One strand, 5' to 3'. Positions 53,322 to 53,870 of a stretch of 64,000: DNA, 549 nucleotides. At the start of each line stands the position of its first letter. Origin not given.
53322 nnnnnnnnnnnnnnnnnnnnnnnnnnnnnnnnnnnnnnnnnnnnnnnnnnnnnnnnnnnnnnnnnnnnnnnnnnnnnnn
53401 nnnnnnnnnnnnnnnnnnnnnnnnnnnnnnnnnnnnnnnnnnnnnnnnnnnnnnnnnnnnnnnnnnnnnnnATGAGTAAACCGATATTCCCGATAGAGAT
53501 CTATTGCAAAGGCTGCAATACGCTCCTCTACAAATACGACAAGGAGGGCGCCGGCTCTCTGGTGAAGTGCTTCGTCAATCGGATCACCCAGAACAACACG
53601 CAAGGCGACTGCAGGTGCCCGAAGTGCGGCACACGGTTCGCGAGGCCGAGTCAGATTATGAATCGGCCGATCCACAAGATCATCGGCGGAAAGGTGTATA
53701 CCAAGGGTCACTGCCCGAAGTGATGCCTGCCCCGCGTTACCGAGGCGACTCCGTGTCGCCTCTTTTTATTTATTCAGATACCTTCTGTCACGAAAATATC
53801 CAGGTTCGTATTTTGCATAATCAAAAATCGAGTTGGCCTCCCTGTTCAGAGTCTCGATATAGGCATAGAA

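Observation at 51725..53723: Translationally coupled trio: guanylate-kinase-like protein with GKE P-loop, DHOD-like FeS flavoprotein, and a zinc-ribbon protein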

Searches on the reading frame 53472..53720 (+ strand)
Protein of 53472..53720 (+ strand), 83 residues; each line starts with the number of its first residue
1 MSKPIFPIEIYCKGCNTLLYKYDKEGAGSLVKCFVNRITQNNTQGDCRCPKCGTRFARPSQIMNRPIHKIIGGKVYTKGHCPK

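Call 3: search_protein_families(library=pfam, proteins=[window:53472-53720:+], max_evalue=1)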
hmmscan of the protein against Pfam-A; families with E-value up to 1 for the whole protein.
window:53472-53720:+ (83 aa): 4 families
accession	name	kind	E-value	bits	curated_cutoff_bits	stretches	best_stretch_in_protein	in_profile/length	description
PF00096.32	zf-C2H2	-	0.044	14.7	25.2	1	48-61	2-15/23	Zinc finger, C2H2 type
PF01927.22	Mut7-C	-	0.12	12.9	23.3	1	10-57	91-134/146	Mut7-C RNAse domain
PF08271.17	Zn_Ribbon_TF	-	0.42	10.7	29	1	33-54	6-27/43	TFIIB zinc-binding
PF22289.1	DmmA-like_C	-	0.81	10.1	27.4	0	32-55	6-27/44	Dimethylamine monooxygenase subunit DmmA-like, C-terminal domain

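Call 4: search_protein_families(library=ncbifam, proteins=[window:53472-53720:+], max_evalue=1)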
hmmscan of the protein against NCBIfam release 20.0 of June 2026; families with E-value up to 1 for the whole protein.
window:53472-53720:+ (83 aa): 1 family
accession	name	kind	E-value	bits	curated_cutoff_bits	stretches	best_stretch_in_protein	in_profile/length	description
TIGR02098.1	MJ0042_CXXC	domain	0.053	13.2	20.9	1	48-56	27-35/38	MJ0042-type zinc finger domain-containing protein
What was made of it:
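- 53472..53723 (+): g3: 83-aa ribbon protein with CxxC...C...CxxC and a conserved C-terminal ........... tail. Member of an undescribed family. No Pfam or NCBIfam family (calls 3, 4).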

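Call 43: search_protein_families(library=padloc, proteins=[window:53472-53720:+], max_evalue=0.01)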
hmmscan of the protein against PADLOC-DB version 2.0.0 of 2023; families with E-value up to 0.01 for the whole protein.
window:53472-53720:+ (83 aa): 0 families

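Call 46: find_homologous_proteins(query=window:53472-53720:+, max_evalue=0.001)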
Query window:53472-53720:+ (83 aa): 7 proteins with E <= 0.001 among 7 candidates.
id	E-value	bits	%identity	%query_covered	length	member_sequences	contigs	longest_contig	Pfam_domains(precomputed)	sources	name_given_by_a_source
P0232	8.7e-53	194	100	100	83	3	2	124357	-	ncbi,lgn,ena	-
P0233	8.3e-37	143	75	100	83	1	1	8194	-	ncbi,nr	ncbi:MAG: hypothetical protein NT077_00995 [Candidatus Taylorbacteria bacterium]|nr:hypothetical pro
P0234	6.4e-34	133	72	99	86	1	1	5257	-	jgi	jgi:hypothetical protein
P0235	7.9e-33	130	69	100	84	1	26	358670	-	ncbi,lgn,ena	-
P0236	1.2e-25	107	65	87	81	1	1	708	-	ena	-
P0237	1.5e-23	100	60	87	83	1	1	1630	-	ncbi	-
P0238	2.4e-21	93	58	86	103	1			-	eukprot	eukprot:PLAT14210.4.p2 GENE.PLAT14210.4~~PLAT14210.4.p2 ORF type:complete len:104 (+),score=33.15 PL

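Call 47: find_encoding_contigs(protein=P0232, flank=10000, max_places=2)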
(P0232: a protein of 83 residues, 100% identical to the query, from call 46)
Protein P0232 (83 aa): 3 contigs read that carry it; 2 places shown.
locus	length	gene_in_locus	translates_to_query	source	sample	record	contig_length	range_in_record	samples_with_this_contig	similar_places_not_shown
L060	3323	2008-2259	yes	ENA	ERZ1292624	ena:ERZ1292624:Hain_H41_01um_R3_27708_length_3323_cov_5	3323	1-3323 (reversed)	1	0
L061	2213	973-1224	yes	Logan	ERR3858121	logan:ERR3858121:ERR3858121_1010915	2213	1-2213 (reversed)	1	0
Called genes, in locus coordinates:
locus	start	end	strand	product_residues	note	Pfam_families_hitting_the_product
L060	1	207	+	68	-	?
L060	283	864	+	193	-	PF00625:Guanylate_kin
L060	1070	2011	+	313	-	PF01180:DHO_dh, PF03060:NMO (weak), PF25160:LdpA_Fe-S-bd (faint), PF00037:Fer4 (weak), PF13237:Fer4_10, PF14697:Fer4_21, PF12838:Fer4_7, PF13187:Fer4_9, +3 more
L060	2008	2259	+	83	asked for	-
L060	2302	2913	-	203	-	-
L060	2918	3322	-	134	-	?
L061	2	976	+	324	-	?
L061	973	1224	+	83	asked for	-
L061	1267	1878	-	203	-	-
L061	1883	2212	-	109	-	?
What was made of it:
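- Tried and rejected: The source was identified only through g3, as Hainich groundwater contigs (call 47).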

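Call 54: predict_structure(alignment_id=A3)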
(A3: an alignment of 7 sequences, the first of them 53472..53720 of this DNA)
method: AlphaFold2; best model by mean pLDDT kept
length: 83 residues; sequences in the alignment: 7
mean_pLDDT: 65.2   pTM: 0.54
mean pLDDT of the five models: 65.2, 63.0, 61.5, 60.6, 55.1
residues with pLDDT >= 90: 0; 70-90: 31; 50-70: 44; < 50: 8
segments of 3 or more residues with pLDDT < 50: 42-45, 81-83
pLDDT, mean of each block of 10 residues (from residue 1): 66 81 64 62 59 71 57 68 43
secondary structure, 60 per line:
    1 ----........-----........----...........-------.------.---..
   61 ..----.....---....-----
elements in order: E5-12 E18-25 H30-40 H59-62 H67-71 E75-78
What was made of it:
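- Tried and rejected: With a 7-sequence alignment the model was poor (pLDDT 65, call 54).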

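Call 57: fold_search(model_id=the predicted structure, library=pdb)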
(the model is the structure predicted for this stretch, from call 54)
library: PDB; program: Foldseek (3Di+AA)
matches with E <= 10: 349; with E <= 0.001: 0
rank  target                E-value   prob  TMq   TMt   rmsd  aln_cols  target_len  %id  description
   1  6x91_D                8.8e-01  0.21  0.31  0.06   4.5        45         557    9  Crystal structure of MBP-fused human APOBEC1 (released 2020-12-09)
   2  6bbo_A                8.8e-01  0.10  0.25  0.15   5.0        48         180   14  Crystal structure of human APOBEC3H/RNA complex (released 2018-01-10)
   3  7msc_1                9.4e-01  0.25  0.31  0.49   7.6        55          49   18  Mtb 70SIC in complex with MtbEttA at Pre_R0 state (released 2022-02-02)
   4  4rap_B                1.0e+00  0.38  0.27  0.06   3.8        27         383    7  Crystal structure of bacterial iron-containing dodecameric glycosyltransferase TibC from enterotoxigenic E.coli H10407 (released 2014-10-29)
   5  4v8a_A6               1.0e+00  0.23  0.32  0.47   7.7        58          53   17  The structure of thermorubin in complex with the 70S ribosome from Thermus thermophilus. (released 2014-07-09)
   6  7pmk_2                1.1e+00  0.21  0.29  0.05   4.4        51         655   10  S. cerevisiae replisome-SCF(Dia2) complex bound to double-stranded DNA (conformation I) (released 2021-11-10)
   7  5v28                  1.1e+00  0.18  0.32  0.17   4.4        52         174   23  2.72 angstrom crystal structure of P97A 3-hydroxyanthranilate-3,4-dioxygenase from Cupriavidus metallidurans (released 2018-03-07)
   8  6x91_H                1.1e+00  0.13  0.28  0.06   4.6        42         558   10  Crystal structure of MBP-fused human APOBEC1 (released 2020-12-09)
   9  4rb4_A                1.2e+00  0.33  0.27  0.06   3.8        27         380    7  Crystal structure of dodecameric iron-containing heptosyltransferase TibC in complex with ADP-D-beta-D-heptose at 3.9  (released 2014-11-05)
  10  6x11                  1.2e+00  0.21  0.34  0.20   4.9        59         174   22  Observing a ring-cleaving dioxygenase in action through a crystalline lens - an enol tautomer of ACMS monodentately boun (released 2020-07-29)
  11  6d60                  1.4e+00  0.20  0.36  0.20   4.4        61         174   18  Crystal structure of 3-hydroxyanthranilate-3,4-dioxygenase I142P from Cupriavidus metallidurans (released 2018-06-06)
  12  7pmn_2                1.4e+00  0.12  0.29  0.05   8.0        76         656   10  S. cerevisiae replisome-SCF(Dia2) complex bound to double-stranded DNA (conformation II) (released 2021-11-10)
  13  4rb4_B                1.5e+00  0.30  0.27  0.06   3.8        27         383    7  Crystal structure of dodecameric iron-containing heptosyltransferase TibC in complex with ADP-D-beta-D-heptose at 3.9  (released 2014-11-05)
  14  4rb4_J                1.5e+00  0.30  0.27  0.06   3.7        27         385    7  Crystal structure of dodecameric iron-containing heptosyltransferase TibC in complex with ADP-D-beta-D-heptose at 3.9  (released 2014-11-05)
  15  4rb4_C                1.5e+00  0.30  0.27  0.06   3.8        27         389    7  Crystal structure of dodecameric iron-containing heptosyltransferase TibC in complex with ADP-D-beta-D-heptose at 3.9  (released 2014-11-05)
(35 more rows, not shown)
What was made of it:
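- Tried and rejected: Foldseek against the PDB found nothing significant (best E 0.88, call 57).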

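Call 97: search_protein_representatives(alignment_id=A3)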
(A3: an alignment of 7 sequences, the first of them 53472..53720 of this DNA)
Query: 7 sequences, 83 profile positions. Proteins with E-value up to 0.001 (for the whole library): 476; up to 1e-10: 194; up to 1e-30: 3. The best 150 are listed.
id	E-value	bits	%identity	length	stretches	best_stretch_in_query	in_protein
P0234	9.9e-41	153.6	-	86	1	2-83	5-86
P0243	2.4e-35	136.3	-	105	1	4-83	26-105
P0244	3.1e-34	132.8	-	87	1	5-83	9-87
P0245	9.5e-30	118.4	-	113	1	3-80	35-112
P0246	4.3e-29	116.3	-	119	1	3-83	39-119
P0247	1.9e-28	114.2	-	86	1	2-81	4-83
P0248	4.1e-28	113.2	-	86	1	2-81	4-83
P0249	2.6e-27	110.6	-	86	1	4-68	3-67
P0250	2.7e-27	110.5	-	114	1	5-77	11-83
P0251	3.3e-27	110.3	-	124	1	5-78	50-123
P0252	6.8e-27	109.3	-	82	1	2-77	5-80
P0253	1.2e-26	108.4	-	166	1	5-78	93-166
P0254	5.0e-26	106.5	-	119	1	2-76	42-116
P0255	5.7e-26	106.3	-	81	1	22-83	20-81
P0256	1.2e-25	105.3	-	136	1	5-78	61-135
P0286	1.5e-20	88.9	-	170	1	8-77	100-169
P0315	1.3e-17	79.5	-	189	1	5-75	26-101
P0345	1.4e-14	69.9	-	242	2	28-77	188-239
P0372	4.1e-13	65.1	-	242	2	5-43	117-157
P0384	1.2e-12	63.6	-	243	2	5-42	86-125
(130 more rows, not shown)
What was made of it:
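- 53472..53723 (+): 476 clusters found by exhaustive HMMER (call 97).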

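Call 99: search_protein_families(library=pfam, proteins=[P0345, P0384, P0253, P0315, P0245, P0372], max_evalue=0.01)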
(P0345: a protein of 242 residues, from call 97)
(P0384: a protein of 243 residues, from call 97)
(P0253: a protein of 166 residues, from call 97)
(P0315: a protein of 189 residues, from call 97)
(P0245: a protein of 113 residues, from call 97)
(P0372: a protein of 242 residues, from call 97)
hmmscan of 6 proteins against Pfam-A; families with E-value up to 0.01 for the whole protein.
P0345 (242 aa): 1 family
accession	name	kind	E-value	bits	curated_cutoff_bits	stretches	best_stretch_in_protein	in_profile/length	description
PF10601.15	zf-LITAF-like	-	0.0066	17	23.8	0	143-166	47-70/70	LITAF-like zinc ribbon domain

P0384 (243 aa): 1 family
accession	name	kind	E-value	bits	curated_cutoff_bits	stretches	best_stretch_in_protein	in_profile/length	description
PF13717.11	Zn_ribbon_4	-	0.009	16.4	30.3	0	88-99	23-34/36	zinc-ribbon domain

P0253 (166 aa): 0 families

P0315 (189 aa): 1 family
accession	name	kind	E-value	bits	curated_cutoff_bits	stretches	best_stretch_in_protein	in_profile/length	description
PF08271.17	Zn_Ribbon_TF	-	0.0022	17.9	29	1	64-86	11-33/43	TFIIB zinc-binding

P0245 (113 aa): 1 family
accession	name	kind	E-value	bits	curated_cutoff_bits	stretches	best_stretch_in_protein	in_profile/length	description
PF08271.17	Zn_Ribbon_TF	-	0.0075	16.2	29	0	68-85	9-26/43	TFIIB zinc-binding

P0372 (242 aa): 0 families

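Call 100: list_cluster_members(proteins=[P0345, P0384, P0253, P0286, P0243, P0245, P0315, P0238])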
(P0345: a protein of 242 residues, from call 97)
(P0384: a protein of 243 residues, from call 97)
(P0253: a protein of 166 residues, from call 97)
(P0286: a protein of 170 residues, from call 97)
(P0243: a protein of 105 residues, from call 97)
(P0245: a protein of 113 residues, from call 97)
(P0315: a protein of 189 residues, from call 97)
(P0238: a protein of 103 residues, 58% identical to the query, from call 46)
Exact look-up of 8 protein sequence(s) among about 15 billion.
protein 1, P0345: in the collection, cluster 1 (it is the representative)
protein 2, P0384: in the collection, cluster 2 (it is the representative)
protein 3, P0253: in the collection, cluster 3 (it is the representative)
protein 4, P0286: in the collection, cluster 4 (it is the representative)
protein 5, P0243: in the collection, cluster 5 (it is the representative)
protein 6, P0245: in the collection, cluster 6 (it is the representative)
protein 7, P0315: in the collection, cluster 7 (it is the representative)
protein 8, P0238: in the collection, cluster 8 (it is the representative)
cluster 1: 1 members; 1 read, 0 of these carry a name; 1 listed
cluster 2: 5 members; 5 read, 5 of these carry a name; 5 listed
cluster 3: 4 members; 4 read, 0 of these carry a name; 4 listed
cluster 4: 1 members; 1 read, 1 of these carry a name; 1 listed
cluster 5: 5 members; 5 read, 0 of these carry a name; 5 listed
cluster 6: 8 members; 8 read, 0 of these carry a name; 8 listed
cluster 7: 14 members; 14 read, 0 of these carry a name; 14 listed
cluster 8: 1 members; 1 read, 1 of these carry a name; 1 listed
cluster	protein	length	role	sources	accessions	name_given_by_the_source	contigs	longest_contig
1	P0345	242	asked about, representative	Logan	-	-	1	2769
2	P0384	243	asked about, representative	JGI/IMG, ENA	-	hypothetical protein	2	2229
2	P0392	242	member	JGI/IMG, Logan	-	hypothetical protein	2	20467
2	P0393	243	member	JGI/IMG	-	hypothetical protein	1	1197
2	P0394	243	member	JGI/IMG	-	hypothetical protein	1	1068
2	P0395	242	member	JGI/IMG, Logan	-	hypothetical protein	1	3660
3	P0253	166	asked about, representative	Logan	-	-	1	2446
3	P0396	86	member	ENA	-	-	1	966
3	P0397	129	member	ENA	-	-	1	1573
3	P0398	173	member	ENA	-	-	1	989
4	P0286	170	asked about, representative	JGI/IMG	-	hypothetical protein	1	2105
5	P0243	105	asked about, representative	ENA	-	-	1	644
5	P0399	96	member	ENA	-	-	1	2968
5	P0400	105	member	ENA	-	-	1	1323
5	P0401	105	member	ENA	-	-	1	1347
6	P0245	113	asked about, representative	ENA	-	-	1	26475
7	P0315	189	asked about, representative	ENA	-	-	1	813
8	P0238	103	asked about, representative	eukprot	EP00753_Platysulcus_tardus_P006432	PLAT14210.4.p2 GENE.PLAT14210.4~~PLAT14210.4.p2 ORF type:complete len:104 (+),score=33.15 ...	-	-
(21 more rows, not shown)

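Call 101: find_encoding_contigs(protein=P0245, flank=8000, max_places=3)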
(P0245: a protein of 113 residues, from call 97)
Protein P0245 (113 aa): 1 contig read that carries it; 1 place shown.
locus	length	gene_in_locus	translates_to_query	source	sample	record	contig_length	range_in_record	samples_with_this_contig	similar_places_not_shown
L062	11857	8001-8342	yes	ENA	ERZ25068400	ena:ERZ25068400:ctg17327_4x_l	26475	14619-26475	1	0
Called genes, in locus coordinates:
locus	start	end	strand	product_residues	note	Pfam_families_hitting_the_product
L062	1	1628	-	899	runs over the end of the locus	PF12161:HsdM_N, PF02384:N6_Mtase, PF01420:Methylase_S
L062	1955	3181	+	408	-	PF13191:AAA_16 (weak), PF01637:ATPase_2 (weak), PF13401:AAA_22 (faint)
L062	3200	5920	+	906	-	PF13191:AAA_16 (weak), PF01978:TrmB (faint), PF01535:PPR (faint), PF13424:TPR_12 (weak), PF13432:TPR_16, PF13424:TPR_12 (weak), PF13432:TPR_16 (weak), PF13424:TPR_12 (weak), +13 more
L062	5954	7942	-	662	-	PF20581:DUF6785, PF20580:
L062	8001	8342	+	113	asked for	-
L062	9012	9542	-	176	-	PF08308:PEGA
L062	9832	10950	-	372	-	-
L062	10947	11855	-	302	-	?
